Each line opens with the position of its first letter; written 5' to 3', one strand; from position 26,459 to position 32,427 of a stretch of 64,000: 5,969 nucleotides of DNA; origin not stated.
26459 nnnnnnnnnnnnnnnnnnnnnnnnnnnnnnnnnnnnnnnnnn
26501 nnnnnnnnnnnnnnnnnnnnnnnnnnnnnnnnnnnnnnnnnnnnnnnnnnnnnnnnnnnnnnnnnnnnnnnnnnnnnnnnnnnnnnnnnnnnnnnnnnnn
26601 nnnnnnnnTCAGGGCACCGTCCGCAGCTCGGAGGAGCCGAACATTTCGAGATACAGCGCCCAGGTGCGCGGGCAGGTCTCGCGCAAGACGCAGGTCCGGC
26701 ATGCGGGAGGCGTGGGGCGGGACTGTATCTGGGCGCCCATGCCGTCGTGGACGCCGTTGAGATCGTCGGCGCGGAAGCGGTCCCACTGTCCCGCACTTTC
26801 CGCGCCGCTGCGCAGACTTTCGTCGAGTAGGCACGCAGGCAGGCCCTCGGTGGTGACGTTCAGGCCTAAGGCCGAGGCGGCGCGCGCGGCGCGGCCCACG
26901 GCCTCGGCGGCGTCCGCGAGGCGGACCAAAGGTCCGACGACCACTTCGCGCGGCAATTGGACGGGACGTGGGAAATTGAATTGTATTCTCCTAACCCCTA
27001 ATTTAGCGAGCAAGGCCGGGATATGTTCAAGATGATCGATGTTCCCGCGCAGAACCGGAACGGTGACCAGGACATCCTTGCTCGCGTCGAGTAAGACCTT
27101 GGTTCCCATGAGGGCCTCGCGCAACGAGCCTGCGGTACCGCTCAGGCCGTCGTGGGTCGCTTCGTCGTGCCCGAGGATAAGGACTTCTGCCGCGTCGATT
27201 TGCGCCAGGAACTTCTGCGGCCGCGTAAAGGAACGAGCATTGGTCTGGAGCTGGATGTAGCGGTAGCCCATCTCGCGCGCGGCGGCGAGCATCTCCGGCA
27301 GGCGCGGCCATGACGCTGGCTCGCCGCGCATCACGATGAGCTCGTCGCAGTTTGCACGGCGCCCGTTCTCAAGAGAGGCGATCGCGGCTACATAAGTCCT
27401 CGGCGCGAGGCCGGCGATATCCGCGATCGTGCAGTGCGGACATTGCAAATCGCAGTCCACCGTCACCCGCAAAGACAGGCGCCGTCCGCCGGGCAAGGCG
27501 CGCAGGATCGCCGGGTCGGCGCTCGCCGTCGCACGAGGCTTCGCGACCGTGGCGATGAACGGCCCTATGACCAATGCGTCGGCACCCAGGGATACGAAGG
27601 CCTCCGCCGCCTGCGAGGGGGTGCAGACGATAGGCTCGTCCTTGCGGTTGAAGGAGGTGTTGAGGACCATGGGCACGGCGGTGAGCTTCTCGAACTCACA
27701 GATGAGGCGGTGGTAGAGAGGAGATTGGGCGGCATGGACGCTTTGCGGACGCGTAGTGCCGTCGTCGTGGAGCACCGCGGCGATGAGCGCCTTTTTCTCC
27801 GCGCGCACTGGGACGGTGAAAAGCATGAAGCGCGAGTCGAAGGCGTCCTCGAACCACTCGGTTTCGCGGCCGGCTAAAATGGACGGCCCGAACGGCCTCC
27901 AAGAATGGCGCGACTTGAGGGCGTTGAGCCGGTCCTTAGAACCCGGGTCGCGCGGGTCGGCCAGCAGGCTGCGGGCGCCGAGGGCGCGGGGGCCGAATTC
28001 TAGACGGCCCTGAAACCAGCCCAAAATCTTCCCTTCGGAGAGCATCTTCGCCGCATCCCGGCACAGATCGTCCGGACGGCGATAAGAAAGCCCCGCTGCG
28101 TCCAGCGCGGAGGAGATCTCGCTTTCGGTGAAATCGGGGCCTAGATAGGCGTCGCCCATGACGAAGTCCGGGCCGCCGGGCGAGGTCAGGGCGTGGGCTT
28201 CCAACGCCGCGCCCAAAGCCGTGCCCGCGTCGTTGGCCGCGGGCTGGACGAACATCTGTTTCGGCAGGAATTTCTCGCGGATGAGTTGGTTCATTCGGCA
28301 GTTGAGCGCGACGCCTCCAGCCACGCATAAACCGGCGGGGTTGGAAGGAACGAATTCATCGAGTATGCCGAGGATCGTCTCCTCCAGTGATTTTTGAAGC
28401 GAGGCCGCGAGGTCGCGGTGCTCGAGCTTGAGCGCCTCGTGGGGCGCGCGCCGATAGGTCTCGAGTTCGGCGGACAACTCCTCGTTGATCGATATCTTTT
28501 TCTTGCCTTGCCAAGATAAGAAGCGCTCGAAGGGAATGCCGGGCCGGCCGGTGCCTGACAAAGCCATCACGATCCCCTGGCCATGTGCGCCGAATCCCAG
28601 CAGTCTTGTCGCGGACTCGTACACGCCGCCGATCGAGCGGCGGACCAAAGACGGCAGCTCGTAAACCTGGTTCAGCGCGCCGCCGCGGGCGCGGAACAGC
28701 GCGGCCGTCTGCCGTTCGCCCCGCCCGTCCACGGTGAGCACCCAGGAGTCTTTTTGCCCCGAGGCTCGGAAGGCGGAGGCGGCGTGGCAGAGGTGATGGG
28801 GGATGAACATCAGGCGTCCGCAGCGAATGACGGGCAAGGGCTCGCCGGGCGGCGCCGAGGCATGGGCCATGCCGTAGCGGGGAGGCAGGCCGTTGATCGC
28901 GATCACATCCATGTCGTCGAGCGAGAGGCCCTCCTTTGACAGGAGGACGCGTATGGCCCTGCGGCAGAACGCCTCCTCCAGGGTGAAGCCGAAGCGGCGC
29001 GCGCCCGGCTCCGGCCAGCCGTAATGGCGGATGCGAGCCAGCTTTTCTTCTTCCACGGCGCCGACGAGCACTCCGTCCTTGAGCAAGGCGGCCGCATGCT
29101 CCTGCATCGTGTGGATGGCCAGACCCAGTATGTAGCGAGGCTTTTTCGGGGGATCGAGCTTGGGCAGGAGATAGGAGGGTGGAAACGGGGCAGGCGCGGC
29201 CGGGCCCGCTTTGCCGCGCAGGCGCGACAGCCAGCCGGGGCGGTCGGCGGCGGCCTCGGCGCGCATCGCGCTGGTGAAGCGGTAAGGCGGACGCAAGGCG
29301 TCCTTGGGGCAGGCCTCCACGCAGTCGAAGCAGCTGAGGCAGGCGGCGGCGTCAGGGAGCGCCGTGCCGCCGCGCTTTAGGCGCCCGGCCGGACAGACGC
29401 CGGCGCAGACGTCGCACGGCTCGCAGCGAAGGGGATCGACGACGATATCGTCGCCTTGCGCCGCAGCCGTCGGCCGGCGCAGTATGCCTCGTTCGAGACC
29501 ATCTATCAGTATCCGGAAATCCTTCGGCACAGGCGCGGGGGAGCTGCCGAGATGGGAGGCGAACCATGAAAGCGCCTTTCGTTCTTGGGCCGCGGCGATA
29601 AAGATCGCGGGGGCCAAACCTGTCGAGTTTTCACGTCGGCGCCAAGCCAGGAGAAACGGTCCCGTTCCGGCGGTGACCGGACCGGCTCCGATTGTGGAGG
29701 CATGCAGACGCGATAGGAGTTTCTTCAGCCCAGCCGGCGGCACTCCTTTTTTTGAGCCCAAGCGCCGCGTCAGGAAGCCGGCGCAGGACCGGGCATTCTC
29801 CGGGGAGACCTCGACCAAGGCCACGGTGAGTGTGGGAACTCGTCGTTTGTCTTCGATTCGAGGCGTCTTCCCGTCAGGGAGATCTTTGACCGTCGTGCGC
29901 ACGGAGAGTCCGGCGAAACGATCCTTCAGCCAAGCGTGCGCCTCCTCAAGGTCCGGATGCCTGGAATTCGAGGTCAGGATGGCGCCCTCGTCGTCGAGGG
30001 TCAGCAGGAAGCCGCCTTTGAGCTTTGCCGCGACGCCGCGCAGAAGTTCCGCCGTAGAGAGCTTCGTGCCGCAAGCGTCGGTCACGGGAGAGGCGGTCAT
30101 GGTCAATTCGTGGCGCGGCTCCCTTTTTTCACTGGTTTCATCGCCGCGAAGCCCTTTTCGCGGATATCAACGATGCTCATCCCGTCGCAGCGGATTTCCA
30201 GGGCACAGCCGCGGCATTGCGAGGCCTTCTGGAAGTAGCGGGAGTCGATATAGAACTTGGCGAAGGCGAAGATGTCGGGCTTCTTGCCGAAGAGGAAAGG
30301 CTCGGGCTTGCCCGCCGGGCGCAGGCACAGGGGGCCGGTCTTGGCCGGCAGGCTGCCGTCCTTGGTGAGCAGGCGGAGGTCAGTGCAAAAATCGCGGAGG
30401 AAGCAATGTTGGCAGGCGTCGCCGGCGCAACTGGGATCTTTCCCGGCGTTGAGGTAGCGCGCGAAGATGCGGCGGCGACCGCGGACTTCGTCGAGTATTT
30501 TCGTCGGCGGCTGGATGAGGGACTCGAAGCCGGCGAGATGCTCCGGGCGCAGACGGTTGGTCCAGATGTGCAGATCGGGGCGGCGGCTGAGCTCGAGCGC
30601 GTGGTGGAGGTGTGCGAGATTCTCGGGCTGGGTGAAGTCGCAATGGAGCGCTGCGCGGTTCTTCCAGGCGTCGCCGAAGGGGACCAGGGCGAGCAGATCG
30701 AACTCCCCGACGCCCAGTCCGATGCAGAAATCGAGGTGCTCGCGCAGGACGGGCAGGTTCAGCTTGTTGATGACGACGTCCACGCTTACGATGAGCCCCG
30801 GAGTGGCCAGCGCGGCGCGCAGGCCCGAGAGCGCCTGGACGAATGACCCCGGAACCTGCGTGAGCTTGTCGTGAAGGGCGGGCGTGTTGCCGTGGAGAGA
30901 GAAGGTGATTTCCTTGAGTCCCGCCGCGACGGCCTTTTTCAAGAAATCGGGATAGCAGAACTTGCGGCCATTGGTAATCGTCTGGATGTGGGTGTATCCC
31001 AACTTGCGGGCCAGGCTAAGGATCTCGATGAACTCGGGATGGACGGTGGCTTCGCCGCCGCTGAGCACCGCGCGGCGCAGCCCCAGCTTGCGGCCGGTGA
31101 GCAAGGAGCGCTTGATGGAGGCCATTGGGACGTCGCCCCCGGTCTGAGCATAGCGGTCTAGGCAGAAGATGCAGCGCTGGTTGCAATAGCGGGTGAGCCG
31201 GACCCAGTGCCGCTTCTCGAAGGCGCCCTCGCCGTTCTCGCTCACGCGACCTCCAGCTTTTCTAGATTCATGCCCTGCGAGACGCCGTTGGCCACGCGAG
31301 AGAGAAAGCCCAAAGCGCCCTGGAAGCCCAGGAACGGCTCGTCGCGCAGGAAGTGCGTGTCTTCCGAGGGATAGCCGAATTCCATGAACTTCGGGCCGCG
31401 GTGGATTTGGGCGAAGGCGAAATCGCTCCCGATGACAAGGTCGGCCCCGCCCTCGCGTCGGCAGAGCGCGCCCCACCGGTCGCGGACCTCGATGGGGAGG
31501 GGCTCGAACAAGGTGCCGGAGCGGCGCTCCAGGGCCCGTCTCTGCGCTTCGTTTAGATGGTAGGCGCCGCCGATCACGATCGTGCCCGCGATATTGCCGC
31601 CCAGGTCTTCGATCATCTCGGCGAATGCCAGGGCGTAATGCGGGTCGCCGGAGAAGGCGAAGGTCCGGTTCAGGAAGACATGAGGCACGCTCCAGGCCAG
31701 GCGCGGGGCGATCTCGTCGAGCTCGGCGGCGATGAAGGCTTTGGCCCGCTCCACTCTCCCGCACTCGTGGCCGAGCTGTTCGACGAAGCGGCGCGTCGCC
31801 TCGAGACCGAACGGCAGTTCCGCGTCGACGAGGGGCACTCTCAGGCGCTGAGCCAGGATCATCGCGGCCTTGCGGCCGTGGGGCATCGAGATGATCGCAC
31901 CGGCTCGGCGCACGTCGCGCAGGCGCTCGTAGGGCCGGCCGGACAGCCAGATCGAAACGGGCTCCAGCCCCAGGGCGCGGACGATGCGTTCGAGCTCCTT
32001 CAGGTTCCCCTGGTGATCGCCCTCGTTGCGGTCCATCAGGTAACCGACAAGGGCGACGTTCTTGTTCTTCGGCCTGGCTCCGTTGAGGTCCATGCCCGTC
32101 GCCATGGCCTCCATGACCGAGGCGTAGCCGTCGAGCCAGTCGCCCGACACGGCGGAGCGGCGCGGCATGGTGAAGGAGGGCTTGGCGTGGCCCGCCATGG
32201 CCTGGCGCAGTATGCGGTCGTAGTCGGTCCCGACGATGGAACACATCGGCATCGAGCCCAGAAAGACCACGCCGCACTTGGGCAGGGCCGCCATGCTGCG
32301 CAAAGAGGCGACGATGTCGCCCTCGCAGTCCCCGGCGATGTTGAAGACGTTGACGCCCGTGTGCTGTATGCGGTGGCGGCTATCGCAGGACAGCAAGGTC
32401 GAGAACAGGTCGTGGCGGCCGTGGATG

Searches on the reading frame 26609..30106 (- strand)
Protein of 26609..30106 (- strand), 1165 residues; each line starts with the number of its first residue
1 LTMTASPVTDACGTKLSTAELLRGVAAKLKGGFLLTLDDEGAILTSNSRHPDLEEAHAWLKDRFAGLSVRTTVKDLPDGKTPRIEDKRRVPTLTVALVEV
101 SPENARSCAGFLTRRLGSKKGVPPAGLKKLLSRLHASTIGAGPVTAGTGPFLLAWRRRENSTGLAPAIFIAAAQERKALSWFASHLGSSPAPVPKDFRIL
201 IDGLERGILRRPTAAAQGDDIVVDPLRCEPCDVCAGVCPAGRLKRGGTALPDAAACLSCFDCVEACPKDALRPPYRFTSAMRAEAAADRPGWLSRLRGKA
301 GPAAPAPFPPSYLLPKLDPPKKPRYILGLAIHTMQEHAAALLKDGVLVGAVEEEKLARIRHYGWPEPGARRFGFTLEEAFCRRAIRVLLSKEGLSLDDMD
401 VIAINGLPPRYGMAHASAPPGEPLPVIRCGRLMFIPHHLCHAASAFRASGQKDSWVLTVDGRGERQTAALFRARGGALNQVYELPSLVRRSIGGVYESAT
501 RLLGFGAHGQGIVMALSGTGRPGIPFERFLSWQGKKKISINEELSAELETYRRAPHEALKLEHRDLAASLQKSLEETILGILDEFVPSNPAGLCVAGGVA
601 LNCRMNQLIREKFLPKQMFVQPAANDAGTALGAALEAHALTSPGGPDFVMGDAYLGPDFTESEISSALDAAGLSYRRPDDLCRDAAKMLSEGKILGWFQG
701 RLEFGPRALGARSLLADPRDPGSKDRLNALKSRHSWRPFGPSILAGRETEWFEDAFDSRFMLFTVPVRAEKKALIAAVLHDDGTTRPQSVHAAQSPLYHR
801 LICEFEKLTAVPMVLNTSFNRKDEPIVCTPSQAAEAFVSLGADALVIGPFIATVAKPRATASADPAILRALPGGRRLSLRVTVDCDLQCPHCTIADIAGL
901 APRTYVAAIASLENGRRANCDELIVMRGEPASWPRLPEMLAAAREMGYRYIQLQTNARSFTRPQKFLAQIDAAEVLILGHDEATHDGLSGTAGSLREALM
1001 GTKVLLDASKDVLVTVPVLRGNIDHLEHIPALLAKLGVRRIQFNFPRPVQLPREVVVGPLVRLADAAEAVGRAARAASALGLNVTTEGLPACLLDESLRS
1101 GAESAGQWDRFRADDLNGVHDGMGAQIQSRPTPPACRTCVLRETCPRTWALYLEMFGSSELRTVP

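Call 4: search_protein_families(library=pfam, proteins=[window:26609-30106:-], max_evalue=0.1)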
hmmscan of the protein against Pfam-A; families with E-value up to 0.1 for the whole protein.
window:26609-30106:- (1165 aa): 10 families
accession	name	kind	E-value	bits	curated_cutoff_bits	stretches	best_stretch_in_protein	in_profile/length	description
PF16861.10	Carbam_trans_C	-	3.2e-61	206.2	27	1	686-851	1-167/170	Carbamoyltransferase C-terminus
PF02543.21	Carbam_trans_N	-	8.6e-34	117.9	24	2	431-635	126-346/346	Carbamoyltransferase N-terminus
PF12838.12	Fer4_7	-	1.9e-05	25.5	27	2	256-273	2-19/52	4Fe-4S dicluster domain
PF13237.11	Fer4_10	-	5.6e-05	23.4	25.5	1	221-267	2-53/53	4Fe-4S dicluster domain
PF04055.27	Radical_SAM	-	0.00016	22.4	29.5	1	881-1021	3-153/166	Radical SAM superfamily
PF00814.31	TsaD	-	0.001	19.3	24.8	1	385-611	37-239/264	tRNA N6-adenosine threonylcarbamoyltransferase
PF13484.11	Fer4_16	-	0.0051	18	30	1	256-280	2-27/66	4Fe-4S double cluster binding domain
PF13187.11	Fer4_9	-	0.009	16.5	27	1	227-270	1-51/52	4Fe-4S dicluster domain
PF12837.12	Fer4_6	-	0.012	15.9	25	1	252-270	5-23/24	4Fe-4S binding domain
PF01869.26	BcrAD_BadFG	-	0.094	12.6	31.5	0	382-637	45-271/271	BadF/BadG/BcrA/BcrD ATPase family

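Call 5: search_protein_families(library=ncbifam, proteins=[window:26609-30106:-], max_evalue=0.01)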
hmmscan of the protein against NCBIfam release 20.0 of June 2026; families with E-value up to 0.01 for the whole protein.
window:26609-30106:- (1165 aa): 33 families (the best 25 are shown)
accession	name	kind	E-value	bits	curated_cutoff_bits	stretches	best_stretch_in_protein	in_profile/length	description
NF041651.1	nodul_NodU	equivalog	6.1e-42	144.1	1000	1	544-823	250-526/556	nodulation protein NodU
NF038332.1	rSAM_rare_HxsC4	exception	1.1e-13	51.1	500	1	916-1044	57-192/335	radical SAM protein HxsC4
NF045646.2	rSAM_Se_TrsS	equivalog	9.9e-08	30.9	490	1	879-975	90-188/441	radical SAM (seleno)protein TrsS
NF043039.1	HgcAB_like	equivalog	8.5e-07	28.9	285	1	217-272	291-350/350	HgcAB-like fusion protein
NF038196.1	ferrodoxin_EFR1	subfamily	1.5e-06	28.5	75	1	220-271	179-229/242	EFR1 family ferrodoxin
TIGR04251.1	SCM_rSAM_ScmF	equivalog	1.5e-06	27.8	400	1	879-1049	8-185/353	SynChlorMet cassette radical SAM/SPASM protein ScmF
TIGR00402.1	napF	equivalog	2.8e-06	27.3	102.2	1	226-280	35-93/149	ferredoxin-type protein NapF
TIGR04545.1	rSAM_ahbD_hemeb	equivalog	7.2e-06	25.7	500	1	880-1039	5-168/339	heme b synthase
TIGR03723.1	T6A_TsaD_YgjD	equivalog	8.1e-06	25.2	296.1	1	383-617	55-287/314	tRNA (adenosine(37)-N6)-threonylcarbamoyltransferase complex transferase subunit TsaD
TIGR04051.1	rSAM_NirJ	equivalog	1e-05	24.7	515.45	1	884-1038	11-168/354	heme d1 biosynthesis radical SAM protein NirJ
TIGR04053.2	TIGR04053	equivalog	1.5e-05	24.4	395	1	881-1041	14-181/366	TIGR04053 family radical SAM/SPASM domain-containing protein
TIGR04347.1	pseudo_SAM_Halo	equivalog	2e-05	24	525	1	880-1044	43-210/390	TIGR04347 family pseudo-SAM/SPASM protein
NF045702.1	rSAM_GDGT_ether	equivalog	2.2e-05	23.3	450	1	879-975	90-191/486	tetraether lipid synthase Tes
NF040770.1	hetero_SS_HdrA2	exception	3.7e-05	22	1100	1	221-272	572-624/777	CoB-CoM heterodisulfide reductase HdrA2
TIGR02109.1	PQQ_syn_pqqE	equivalog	4e-05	22.7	381.35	1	879-1042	11-178/358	pyrroloquinoline quinone biosynthesis protein PqqE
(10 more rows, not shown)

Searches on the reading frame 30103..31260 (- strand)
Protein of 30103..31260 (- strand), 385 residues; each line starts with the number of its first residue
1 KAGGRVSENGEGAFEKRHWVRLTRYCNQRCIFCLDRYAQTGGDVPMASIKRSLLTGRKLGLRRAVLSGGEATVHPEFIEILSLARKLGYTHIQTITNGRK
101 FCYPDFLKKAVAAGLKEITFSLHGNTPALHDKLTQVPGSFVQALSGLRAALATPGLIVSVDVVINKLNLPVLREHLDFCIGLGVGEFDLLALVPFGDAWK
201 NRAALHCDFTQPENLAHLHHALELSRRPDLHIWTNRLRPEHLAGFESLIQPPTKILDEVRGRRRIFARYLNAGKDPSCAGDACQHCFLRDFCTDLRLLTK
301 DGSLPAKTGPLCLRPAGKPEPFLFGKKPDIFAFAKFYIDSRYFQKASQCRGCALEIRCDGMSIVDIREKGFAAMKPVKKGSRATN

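Call 9: search_protein_families(library=pfam, proteins=[window:30103-31260:-], max_evalue=0.001)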
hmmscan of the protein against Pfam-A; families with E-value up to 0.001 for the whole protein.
window:30103-31260:- (385 aa): 1 family
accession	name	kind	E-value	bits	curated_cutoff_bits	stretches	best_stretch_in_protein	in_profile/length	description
PF04055.27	Radical_SAM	-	1.3e-15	58.4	29.5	1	21-177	2-164/166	Radical SAM superfamily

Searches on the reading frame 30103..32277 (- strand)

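Call 5: search_protein_families(library=ncbifam, proteins=[window:30103-32277:-], max_evalue=0.01)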
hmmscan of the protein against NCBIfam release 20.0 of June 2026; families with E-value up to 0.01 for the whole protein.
window:30103-32277:- (724 aa): 36 families (the best 25 are shown)
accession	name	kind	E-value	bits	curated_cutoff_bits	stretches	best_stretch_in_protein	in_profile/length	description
NF038332.1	rSAM_rare_HxsC4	exception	9.4e-26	90.7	500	1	355-524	14-187/335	radical SAM protein HxsC4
TIGR03977.1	rSAM_pair_HxsC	equivalog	3.9e-21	75.2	267.9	1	357-569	27-241/292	His-Xaa-Ser system radical SAM maturase HxsC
TIGR03913.1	rad_SAM_trio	equivalog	1.2e-17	63.4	591.75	1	361-546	25-207/477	GDL motif peptide-associated radical SAM/SPASM maturase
TIGR02668.1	moaA_archaeal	equivalog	6e-16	58.3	325.25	1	359-552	14-207/303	GTP 3',8-cyclase MoaA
TIGR04545.1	rSAM_ahbD_hemeb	equivalog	3.9e-15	56.1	500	1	360-538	5-182/339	heme b synthase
TIGR04317.1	W_rSAM_matur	equivalog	6.6e-14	51.8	380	1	355-569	4-218/349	tungsten cofactor oxidoreductase radical SAM maturase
NF001199.0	PRK00164.2-1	equivalog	2.4e-13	49.9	231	1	359-520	16-177/308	GTP 3',8-cyclase MoaA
TIGR04466.1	rSAM_BlsE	equivalog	1.9e-12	47.3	400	1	355-528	3-172/327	cytosylglucuronate decarboxylase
TIGR02109.1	PQQ_syn_pqqE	equivalog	4e-12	45.7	381.35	1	360-551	12-202/358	pyrroloquinoline quinone biosynthesis protein PqqE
NF045646.2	rSAM_Se_TrsS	equivalog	7.2e-12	44.6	490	1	360-474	91-208/441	radical SAM (seleno)protein TrsS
TIGR02666.1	moaA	equivalog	9e-12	44.6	284.05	1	361-505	16-166/336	GTP 3',8-cyclase MoaA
TIGR04051.1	rSAM_NirJ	equivalog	1.2e-11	44.2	515.45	1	360-542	7-187/354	heme d1 biosynthesis radical SAM protein NirJ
TIGR04053.2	TIGR04053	equivalog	2.1e-11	43.7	395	1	403-540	60-195/366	TIGR04053 family radical SAM/SPASM domain-containing protein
TIGR04133.1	rSAM_w_lipo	hypoth_equivalog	2.8e-11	43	425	1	403-541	77-212/350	TIGR04133 family radical SAM/SPASM protein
TIGR04055.1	rSAM_NirJ2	equivalog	6.1e-11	42.4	500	1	362-538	7-181/326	putative heme d1 biosynthesis radical SAM protein NirJ2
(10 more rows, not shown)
